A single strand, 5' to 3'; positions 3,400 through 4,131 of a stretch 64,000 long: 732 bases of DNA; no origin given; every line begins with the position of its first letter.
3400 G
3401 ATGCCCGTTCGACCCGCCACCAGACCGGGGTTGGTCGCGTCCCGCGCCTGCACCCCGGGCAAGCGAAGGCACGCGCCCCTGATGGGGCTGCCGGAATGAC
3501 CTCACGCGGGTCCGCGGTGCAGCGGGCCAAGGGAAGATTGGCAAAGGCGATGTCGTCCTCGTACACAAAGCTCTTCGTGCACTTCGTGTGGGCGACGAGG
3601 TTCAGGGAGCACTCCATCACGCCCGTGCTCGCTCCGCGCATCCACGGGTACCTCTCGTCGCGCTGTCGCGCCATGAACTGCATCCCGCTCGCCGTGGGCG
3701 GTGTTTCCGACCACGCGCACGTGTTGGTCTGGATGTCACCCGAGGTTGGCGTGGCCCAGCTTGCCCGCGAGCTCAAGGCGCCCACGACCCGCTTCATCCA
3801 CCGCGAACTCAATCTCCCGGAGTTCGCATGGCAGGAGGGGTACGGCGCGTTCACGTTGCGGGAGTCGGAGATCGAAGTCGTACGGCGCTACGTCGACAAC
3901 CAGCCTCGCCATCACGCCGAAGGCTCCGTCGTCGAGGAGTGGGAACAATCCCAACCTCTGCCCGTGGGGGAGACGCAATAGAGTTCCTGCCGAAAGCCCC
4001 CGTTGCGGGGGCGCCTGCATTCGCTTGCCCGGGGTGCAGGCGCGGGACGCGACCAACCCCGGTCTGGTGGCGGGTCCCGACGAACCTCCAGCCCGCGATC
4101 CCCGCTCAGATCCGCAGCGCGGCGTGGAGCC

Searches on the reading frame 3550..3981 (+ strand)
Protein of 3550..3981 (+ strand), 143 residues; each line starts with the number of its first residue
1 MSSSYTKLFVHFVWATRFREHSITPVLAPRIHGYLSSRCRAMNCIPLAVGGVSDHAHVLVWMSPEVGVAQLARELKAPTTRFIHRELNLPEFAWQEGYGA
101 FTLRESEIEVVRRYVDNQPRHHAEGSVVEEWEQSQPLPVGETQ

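Call 54: search_protein_families(library=ncbifam, proteins=[window:3550-3978:+], max_evalue=0.01)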
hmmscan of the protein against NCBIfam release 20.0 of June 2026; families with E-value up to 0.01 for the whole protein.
window:3550-3978:+ (143 aa): 2 families
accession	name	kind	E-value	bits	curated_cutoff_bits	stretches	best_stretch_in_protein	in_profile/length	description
NF033573.1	transpos_IS200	equivalog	9.7e-18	64.6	55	1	4-117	7-126/126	IS200/IS605 family transposase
NF047646.1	REP_Tyr_transpos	equivalog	0.00013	21.9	80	1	53-132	56-144/146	REP-associated tyrosine transposase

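Call 78: search_protein_families(library=pfam, proteins=[window:3550-3978:+], max_evalue=0.001)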
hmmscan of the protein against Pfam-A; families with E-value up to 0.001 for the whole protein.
window:3550-3978:+ (143 aa): 1 family
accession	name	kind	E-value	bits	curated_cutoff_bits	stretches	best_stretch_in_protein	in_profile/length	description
PF01797.21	Y1_Tnp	-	1.9e-20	73.6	23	1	5-118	2-121/121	Transposase IS200 like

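Call 81: find_encoding_contigs(protein=window:3550-3981:+, flank=3000, max_places=10)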
Protein window:3550-3981:+ (143 aa): no gene with exactly this product is on record in the collection.
